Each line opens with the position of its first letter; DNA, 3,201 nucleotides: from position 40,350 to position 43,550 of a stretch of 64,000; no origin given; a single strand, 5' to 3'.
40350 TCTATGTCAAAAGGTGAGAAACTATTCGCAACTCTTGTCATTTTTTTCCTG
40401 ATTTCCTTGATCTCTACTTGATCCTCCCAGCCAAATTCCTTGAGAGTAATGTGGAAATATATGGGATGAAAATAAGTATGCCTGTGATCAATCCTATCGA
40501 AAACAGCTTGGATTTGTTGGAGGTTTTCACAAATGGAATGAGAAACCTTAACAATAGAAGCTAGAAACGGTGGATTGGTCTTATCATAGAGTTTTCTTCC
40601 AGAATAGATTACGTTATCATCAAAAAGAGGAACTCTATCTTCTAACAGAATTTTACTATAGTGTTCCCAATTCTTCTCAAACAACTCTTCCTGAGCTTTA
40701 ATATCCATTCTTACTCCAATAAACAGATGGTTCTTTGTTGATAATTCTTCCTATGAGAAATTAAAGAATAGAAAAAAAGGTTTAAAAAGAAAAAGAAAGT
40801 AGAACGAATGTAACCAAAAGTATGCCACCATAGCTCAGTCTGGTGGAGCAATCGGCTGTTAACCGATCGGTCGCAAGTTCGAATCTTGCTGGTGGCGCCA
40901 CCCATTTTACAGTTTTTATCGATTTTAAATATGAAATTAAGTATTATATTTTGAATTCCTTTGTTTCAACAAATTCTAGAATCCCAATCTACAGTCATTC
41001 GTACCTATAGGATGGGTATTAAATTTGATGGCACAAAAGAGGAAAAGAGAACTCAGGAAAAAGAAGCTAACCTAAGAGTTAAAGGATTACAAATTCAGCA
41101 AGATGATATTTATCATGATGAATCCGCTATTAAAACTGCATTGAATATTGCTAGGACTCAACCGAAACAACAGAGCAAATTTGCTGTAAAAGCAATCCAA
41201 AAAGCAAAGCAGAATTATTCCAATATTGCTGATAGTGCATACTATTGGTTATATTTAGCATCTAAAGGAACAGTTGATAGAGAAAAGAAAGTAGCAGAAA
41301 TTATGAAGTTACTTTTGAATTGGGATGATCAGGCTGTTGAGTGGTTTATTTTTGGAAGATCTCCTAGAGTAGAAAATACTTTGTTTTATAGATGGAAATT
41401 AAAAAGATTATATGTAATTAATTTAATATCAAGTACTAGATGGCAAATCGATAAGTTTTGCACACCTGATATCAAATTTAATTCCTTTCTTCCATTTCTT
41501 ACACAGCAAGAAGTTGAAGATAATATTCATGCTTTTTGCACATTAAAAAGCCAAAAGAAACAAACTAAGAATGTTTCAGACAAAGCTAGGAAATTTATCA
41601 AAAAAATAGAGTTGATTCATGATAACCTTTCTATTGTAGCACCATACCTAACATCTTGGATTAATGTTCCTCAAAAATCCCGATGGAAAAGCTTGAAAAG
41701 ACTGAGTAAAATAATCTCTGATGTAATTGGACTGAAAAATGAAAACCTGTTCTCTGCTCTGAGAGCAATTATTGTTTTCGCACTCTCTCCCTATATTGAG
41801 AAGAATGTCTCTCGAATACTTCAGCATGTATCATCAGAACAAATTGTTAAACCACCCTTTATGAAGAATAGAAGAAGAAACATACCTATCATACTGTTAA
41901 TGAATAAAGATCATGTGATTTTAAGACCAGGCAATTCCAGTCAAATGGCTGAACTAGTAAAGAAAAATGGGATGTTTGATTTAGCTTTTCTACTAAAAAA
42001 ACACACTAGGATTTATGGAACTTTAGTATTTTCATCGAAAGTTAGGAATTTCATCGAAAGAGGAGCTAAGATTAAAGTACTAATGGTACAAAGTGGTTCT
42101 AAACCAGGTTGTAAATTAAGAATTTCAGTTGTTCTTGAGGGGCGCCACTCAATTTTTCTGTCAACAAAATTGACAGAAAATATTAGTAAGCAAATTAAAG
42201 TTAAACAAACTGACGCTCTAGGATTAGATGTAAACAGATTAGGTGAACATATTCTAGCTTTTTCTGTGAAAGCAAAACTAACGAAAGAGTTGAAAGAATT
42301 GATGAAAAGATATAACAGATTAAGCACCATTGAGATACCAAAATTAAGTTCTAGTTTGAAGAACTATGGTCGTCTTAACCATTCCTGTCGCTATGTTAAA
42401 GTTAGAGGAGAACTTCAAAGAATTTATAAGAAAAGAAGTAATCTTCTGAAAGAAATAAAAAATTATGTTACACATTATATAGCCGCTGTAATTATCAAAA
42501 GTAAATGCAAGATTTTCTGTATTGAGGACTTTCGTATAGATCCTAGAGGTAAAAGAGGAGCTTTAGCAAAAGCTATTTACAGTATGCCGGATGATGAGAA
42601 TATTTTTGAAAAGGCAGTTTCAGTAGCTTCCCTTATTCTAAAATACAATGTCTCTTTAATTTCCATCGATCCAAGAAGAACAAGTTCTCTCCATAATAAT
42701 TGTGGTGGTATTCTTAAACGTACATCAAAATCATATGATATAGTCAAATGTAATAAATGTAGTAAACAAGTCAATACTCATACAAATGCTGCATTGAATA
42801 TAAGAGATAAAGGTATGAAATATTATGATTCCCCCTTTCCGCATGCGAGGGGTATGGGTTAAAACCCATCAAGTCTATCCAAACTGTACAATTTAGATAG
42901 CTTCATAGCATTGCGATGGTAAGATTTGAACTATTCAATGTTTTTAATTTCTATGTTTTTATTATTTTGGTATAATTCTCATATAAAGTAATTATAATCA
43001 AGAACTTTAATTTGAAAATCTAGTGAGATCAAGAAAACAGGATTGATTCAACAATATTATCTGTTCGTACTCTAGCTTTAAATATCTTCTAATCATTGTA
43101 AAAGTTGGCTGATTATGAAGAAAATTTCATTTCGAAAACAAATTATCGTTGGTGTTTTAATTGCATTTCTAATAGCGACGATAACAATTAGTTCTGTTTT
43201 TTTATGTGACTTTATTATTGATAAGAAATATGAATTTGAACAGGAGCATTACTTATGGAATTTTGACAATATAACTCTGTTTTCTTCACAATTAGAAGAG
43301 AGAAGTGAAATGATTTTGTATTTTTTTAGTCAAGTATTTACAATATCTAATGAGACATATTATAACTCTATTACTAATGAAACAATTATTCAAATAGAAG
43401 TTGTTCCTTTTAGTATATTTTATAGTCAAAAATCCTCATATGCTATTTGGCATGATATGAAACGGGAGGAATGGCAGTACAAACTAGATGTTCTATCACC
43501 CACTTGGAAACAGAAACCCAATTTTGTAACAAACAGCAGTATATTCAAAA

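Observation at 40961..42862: Oversized TnpB/Cas12-like protein next to tRNA-Asn with a RuvC-III motif lacking any acidic residue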

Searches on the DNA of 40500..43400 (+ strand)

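Call 22: search_rna_families(source=window, start=40500, end=43400, threshold=evalue, max_evalue=1)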
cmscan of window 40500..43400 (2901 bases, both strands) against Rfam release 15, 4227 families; matches with E-value up to 1: 2.
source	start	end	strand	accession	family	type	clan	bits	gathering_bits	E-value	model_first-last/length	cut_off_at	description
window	40824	40897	+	RF00005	tRNA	Gene; tRNA;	CL00001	69.2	29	2.3e-14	1-71/71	no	tRNA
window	40824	40898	-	RF04354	Plastid-ycf2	Cis-reg;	-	25.7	65.7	0.025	1-75/75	no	Plastid-ycf2 5UTR RNA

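Call 70: search_rna_families(sources=[L004, L008, L010, L016, L017, L019, L002, L003, L018], threshold=gathering)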
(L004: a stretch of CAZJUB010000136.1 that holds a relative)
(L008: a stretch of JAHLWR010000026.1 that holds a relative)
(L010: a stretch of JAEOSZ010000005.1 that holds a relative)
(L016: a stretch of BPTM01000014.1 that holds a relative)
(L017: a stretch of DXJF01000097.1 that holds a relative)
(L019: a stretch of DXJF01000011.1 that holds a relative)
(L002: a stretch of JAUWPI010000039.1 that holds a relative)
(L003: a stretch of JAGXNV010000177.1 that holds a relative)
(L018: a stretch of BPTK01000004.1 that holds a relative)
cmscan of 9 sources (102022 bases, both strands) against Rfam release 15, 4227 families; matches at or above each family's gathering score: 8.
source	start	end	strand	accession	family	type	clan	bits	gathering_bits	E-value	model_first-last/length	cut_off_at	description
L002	5828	5901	+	RF00005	tRNA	Gene; tRNA;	CL00001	70.4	29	3.9e-13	1-71/71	no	tRNA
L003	2889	2962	+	RF00005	tRNA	Gene; tRNA;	CL00001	70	29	4.9e-13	1-71/71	no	tRNA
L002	3914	3985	-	RF00005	tRNA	Gene; tRNA;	CL00001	68.1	29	1.7e-12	1-71/71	no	tRNA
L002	299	371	-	RF00005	tRNA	Gene; tRNA;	CL00001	67.1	29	3.1e-12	1-71/71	no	tRNA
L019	1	149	+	RF02540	LSU_rRNA_archaea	Gene; rRNA;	CL00112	66.5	50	2.1e-16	2859-2987/2987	5'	Archaeal large subunit ribosomal RNA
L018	5756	5835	-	RF00005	tRNA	Gene; tRNA;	CL00001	60.2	29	2.4e-10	1-71/71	no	tRNA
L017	10497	10622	-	RF00005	tRNA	Gene; tRNA;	CL00001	44.2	29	6.1e-06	1-71/71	no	tRNA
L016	7989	8116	-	RF00005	tRNA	Gene; tRNA;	CL00001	39.3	29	0.00014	1-71/71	no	tRNA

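Call 90: build_rna_model(alignment_id=A6, structure=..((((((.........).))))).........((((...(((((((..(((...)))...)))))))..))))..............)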
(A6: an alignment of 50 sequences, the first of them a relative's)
Model R1 built from alignment A6 (50 sequences, 88 columns); structure: as given.
model positions 86; base pairs 20; branch points 1; effective number of sequences 1.49; information 0.661 bits per position. Calibrated on 0.2 Mb of random sequence (short: E-values are rough).
structure used (alignment columns):
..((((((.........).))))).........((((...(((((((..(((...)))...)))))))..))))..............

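Call 91: search_with_rna_model(model_id=R1, sources=[window, L001, L002, L003, L004, L005, L006, L008, L009, L010, L011, L012, L013, L014, L016, L017, L018, L019, L024, L068, L069, L076], max_evalue=1, show_alignments=2)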
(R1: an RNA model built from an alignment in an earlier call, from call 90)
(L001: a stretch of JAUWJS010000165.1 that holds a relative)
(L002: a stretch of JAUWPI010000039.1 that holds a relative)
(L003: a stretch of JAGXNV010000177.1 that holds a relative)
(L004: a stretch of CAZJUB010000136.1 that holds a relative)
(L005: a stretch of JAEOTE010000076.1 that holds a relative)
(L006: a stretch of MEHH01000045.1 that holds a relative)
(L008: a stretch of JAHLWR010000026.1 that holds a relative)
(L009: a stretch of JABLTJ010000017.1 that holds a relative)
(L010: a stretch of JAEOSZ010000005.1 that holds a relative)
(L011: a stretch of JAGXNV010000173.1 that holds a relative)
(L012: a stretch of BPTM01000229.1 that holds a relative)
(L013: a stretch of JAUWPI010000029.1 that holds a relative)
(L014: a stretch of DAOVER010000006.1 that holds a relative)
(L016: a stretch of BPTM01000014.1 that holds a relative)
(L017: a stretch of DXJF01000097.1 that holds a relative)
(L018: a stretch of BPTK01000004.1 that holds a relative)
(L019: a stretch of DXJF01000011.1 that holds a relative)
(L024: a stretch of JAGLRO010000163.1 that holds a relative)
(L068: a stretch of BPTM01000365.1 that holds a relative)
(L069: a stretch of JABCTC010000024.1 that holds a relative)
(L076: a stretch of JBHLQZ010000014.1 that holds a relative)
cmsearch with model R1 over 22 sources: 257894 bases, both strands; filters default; matches with E-value up to 1: 18.
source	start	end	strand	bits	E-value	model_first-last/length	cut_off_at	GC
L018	7870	7950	+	30.6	1.2e-05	1-86/86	no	0.47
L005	5247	5339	+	29.9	1.8e-05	1-86/86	no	0.48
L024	1296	1388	+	26.7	0.00013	1-86/86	no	0.48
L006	7861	7953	+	26.1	0.0002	1-86/86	no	0.48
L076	1665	1757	+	23.8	0.00084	1-86/86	no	0.48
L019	7852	7943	+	23.4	0.0011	1-86/86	no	0.4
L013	7880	7959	+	20.6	0.0064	1-86/86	no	0.41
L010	7147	7215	+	18.5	0.024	1-86/86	no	0.43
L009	5404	5496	+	17.5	0.046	1-86/86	no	0.49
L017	7871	7965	+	17.2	0.054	1-86/86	no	0.47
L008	7867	7935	+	17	0.06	1-86/86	no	0.45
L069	1122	1208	+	15.1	0.2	1-86/86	no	0.48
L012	2587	2669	+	14.8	0.25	1-86/86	no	0.43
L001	2262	2312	+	14.6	0.29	1-86/86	no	0.51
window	42830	42880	+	13.8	0.47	1-86/86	no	0.53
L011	3296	3385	+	13.7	0.48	1-86/86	no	0.48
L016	7853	7948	+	12.7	0.92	1-86/86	no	0.5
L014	7161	7248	+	12.7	0.92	1-86/86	no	0.27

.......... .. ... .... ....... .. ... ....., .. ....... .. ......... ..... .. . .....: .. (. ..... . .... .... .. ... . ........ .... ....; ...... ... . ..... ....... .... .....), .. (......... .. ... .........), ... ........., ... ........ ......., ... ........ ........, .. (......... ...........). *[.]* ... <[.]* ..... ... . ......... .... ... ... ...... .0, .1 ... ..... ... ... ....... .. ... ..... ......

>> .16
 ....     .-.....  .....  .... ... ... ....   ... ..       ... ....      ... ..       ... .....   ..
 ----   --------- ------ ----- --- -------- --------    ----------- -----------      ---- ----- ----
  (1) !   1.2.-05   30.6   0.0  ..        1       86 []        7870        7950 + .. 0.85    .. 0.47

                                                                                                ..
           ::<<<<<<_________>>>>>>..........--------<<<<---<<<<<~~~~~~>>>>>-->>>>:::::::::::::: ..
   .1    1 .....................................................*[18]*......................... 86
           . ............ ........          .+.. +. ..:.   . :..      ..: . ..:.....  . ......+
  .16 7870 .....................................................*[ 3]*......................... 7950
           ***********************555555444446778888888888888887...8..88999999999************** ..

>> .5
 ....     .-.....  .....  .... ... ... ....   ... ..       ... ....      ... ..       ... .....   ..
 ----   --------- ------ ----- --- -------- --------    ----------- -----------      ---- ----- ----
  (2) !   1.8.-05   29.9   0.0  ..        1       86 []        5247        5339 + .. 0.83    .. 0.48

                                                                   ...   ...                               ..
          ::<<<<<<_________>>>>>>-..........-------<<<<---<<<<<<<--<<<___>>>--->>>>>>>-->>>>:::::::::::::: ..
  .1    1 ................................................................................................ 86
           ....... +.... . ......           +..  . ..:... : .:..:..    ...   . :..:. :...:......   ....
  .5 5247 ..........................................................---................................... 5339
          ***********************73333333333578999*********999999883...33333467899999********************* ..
